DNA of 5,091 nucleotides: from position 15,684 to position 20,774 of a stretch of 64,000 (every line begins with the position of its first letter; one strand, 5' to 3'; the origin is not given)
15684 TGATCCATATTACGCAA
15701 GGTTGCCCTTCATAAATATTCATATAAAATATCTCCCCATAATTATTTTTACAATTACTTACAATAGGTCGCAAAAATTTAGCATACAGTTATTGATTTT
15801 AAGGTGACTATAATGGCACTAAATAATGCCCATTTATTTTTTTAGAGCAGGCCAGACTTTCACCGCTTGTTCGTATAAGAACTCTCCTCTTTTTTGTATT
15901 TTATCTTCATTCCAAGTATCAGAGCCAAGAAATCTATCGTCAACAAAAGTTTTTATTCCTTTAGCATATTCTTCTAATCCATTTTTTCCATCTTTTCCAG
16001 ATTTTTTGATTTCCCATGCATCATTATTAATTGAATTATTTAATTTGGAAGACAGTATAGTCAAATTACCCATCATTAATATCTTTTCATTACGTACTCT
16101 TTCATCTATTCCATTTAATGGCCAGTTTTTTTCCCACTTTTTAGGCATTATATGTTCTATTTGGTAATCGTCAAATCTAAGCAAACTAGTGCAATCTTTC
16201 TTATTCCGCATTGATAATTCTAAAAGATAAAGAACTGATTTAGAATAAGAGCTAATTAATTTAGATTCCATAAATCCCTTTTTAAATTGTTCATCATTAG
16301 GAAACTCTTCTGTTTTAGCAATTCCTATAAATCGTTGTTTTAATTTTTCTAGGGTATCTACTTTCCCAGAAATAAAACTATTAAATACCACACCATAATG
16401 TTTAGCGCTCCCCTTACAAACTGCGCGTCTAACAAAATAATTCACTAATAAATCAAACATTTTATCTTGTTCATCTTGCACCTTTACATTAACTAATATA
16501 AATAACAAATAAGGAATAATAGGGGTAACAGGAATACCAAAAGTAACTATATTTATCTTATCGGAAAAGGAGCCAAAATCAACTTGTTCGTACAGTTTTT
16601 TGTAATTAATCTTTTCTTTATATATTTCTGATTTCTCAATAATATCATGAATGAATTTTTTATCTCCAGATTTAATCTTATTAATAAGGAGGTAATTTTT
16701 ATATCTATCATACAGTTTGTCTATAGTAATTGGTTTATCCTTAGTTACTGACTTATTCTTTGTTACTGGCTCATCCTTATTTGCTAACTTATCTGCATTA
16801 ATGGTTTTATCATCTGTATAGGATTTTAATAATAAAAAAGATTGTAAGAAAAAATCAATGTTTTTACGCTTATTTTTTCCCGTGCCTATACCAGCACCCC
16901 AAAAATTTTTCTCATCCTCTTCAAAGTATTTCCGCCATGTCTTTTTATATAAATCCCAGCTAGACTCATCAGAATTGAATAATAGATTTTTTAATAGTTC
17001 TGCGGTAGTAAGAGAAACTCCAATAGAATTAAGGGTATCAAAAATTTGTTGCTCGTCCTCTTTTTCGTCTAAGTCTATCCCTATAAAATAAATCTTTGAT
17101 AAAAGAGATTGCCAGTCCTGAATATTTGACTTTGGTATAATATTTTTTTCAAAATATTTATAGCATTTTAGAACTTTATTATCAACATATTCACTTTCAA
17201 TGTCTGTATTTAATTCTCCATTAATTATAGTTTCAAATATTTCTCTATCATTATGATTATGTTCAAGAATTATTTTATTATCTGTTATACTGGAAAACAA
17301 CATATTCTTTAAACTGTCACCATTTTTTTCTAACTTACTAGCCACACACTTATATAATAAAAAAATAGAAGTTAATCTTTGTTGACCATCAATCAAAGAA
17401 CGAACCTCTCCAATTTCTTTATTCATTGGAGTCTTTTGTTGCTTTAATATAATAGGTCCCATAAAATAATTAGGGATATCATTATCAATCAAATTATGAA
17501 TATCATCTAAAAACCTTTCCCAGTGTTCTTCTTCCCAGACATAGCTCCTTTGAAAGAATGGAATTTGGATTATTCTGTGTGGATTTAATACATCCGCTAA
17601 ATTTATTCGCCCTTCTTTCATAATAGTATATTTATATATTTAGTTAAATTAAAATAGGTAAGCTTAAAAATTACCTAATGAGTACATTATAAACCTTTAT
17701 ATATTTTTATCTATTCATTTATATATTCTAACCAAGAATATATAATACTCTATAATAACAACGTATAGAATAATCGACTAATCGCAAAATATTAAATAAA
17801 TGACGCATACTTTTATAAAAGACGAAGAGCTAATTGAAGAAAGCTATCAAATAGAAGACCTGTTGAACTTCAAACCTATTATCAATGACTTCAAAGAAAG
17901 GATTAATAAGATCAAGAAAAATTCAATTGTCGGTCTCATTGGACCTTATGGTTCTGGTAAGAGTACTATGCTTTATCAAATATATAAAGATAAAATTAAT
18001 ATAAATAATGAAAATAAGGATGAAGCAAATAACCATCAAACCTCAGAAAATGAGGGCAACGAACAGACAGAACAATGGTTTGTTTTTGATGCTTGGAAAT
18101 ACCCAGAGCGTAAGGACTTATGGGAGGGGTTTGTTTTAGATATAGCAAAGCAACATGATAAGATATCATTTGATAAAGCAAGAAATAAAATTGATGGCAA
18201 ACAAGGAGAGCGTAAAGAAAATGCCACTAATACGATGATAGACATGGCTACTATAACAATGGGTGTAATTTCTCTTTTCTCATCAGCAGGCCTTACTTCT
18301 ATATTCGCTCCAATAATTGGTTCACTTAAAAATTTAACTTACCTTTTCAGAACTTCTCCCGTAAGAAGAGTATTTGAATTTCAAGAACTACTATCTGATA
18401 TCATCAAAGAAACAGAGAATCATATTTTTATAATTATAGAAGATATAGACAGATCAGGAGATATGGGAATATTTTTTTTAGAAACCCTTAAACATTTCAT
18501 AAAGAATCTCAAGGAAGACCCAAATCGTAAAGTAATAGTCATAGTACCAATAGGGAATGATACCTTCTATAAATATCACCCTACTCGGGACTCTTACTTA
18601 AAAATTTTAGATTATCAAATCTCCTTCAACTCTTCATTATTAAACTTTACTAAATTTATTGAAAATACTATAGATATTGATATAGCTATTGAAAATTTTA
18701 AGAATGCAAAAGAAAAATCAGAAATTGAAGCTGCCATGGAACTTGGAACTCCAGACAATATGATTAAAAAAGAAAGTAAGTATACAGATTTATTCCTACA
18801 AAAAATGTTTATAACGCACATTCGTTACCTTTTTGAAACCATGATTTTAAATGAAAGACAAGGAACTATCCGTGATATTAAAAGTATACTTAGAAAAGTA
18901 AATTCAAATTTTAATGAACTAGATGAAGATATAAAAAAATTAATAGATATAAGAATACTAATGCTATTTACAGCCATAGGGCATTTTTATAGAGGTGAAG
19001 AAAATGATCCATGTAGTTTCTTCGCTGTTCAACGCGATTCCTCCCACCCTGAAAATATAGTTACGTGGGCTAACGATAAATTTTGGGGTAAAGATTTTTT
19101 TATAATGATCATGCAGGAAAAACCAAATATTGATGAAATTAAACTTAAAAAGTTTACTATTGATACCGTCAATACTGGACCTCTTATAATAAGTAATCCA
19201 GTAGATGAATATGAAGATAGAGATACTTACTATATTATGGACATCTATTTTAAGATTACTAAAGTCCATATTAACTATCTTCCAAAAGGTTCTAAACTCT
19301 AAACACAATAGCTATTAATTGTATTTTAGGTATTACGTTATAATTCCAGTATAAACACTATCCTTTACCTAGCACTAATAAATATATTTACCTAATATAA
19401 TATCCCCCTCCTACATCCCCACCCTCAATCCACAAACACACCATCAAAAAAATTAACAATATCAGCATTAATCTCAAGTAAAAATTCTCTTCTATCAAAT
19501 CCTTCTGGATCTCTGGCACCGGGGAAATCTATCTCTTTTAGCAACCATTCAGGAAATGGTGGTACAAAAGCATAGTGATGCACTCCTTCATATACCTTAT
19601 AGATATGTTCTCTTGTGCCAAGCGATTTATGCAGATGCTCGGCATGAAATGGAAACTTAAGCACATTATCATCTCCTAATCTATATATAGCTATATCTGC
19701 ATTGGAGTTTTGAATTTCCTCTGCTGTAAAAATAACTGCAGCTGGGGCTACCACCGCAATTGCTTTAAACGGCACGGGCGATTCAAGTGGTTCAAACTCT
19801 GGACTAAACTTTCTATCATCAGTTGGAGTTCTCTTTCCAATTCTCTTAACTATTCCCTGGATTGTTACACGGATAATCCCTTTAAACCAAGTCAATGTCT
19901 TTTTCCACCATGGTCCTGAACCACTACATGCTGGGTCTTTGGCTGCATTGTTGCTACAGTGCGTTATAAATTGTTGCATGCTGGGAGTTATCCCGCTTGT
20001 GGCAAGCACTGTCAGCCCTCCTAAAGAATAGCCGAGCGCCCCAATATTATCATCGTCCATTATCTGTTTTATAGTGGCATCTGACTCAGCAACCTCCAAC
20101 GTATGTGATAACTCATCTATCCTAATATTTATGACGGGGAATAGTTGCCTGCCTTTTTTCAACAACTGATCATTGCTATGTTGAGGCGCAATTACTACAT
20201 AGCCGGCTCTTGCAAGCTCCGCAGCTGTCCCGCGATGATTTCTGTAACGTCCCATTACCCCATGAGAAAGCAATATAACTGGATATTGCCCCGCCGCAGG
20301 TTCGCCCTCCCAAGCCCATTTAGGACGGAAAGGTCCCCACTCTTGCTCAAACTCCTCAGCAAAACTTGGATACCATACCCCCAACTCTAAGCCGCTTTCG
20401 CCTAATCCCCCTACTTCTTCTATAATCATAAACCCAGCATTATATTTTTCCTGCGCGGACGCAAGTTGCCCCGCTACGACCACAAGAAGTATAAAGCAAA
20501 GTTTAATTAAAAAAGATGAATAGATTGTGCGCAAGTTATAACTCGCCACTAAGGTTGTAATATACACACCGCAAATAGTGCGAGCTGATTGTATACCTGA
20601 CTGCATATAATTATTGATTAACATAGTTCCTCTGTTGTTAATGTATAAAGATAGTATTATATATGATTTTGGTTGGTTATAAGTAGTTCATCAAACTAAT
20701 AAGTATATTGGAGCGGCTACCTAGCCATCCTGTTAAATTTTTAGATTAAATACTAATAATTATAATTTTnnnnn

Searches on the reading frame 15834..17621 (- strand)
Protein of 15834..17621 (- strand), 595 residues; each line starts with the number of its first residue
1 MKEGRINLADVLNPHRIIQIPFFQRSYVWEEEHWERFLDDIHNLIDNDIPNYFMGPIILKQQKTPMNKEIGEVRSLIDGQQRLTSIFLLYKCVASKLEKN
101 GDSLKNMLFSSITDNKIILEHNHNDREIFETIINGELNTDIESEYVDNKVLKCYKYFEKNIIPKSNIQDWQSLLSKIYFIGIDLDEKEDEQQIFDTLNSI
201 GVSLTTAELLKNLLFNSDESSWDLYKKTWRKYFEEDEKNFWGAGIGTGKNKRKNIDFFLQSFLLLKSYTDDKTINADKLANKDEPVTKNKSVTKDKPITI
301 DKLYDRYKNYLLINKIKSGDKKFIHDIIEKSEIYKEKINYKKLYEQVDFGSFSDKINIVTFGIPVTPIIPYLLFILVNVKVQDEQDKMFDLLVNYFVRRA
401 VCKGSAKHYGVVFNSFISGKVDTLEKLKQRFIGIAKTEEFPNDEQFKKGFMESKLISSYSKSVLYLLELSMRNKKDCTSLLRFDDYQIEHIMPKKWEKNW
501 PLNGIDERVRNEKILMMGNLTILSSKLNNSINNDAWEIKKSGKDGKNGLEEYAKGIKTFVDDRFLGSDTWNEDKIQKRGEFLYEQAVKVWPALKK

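Call 21: search_protein_families(library=pfam, proteins=[window:15834-17621:-], max_evalue=0.001)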
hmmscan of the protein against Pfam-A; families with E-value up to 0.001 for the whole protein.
window:15834-17621:- (595 aa): 2 families
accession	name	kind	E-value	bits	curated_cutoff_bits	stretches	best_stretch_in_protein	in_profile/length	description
PF03235.19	GmrSD_N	-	2.1e-36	126.4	33.2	1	9-215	2-199/199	GmrSD restriction endonuclease, N-terminal domain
PF07510.16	GmrSD_C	-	4.3e-20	72.4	23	1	441-583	2-136/138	GmrSD restriction endonucleases, C-terminal domain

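Call 41: search_protein_families(library=padloc, proteins=[window:15834-17621:-], max_evalue=0.00001)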
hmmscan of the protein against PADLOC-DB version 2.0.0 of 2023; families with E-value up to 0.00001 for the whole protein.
window:15834-17621:- (595 aa): 23 families
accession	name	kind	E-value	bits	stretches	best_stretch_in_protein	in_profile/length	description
PDLC02693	Orf5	-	3.3e-58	196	2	11-263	2-252/543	Orf5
PDLC04157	HEC-06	-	1.3e-51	173.9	2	15-234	20-253/558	-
PDLC04155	HEC-06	-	5.5e-48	161.8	2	6-233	10-256/562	-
PDLC04154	HEC-06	-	1.3e-47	160.8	2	6-220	12-246/569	-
PDLC02687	Orf5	-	1.5e-38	130.9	2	5-229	5-255/543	Orf5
PDLC02700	Orf5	-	6e-33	112.4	2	8-231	3-240/555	Orf5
PDLC02695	Orf5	-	4.9e-29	99.1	2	7-100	9-105/601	Orf5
PDLC03655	mREase_IV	-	1.2e-27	94.7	2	294-503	308-521/629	Type IV methyl-directed restriction enzyme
PDLC02691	Orf5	-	1e-20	71.8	3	19-96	22-93/579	Orf5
PDLC02701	Orf5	-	1.2e-20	71.6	2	8-211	10-246/596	Orf5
PDLC02692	Orf5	-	5.9e-19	66.2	1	15-217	6-216/558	Orf5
PDLC02792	SspE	-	1.7e-18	64.3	2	18-106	24-123/771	SspE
PDLC02786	SspE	-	1.9e-18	64.2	1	18-133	24-145/766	SspE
PDLC02690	Orf5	-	6.7e-18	62.8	1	10-221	2-218/531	Orf5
PDLC02789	SspE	-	4.6e-17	59.8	1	19-104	21-118/749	SspE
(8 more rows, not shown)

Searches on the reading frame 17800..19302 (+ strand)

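Call 21: search_protein_families(library=pfam, proteins=[window:17800-19302:+], max_evalue=0.001)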
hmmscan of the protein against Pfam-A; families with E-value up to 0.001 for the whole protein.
window:17800-19302:+ (500 aa): 4 families
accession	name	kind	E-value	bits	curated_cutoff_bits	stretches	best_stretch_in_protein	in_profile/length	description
PF25199.1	nSTAND_NTPase5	-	0.00016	21.9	34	0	36-64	36-64/145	Novel STAND NTPase 5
PF13173.12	AAA_14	-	0.00025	21.5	27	0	41-84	2-48/129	AAA domain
PF00005.33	ABC_tran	-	0.0004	21.4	25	1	37-83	7-51/137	ABC transporter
PF20720.3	nSTAND3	-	0.00058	20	27.2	1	30-97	6-72/155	Novel STAND NTPase 3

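Call 41: search_protein_families(library=padloc, proteins=[window:17800-19302:+], max_evalue=0.00001)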
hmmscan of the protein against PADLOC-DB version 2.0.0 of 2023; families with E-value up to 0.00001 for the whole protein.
window:17800-19302:+ (500 aa): 1 family
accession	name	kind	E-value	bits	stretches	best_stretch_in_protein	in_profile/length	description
PDLC02361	PifA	-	2.9e-07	27.5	1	19-218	16-193/720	PifA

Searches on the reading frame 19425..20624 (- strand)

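Call 21: search_protein_families(library=pfam, proteins=[window:19425-20624:-], max_evalue=0.001)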
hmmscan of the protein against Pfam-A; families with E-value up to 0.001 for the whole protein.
window:19425-20624:- (399 aa): 4 families
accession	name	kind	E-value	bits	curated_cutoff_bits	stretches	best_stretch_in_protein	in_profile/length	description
PF01738.24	DLH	-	2.1e-07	31.2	21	1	108-212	7-117/217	Dienelactone hydrolase family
PF03403.19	PAF-AH_p_II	-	2.1e-05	23.7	20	0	112-151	98-137/372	Platelet-activating factor acetylhydrolase, isoform II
PF00561.26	Abhydrolase_1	-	3.5e-05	24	25.8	1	115-230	1-107/245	alpha/beta hydrolase fold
PF07224.18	Chlorophyllase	-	0.00023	20.5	26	1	110-155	38-83/301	Chlorophyllase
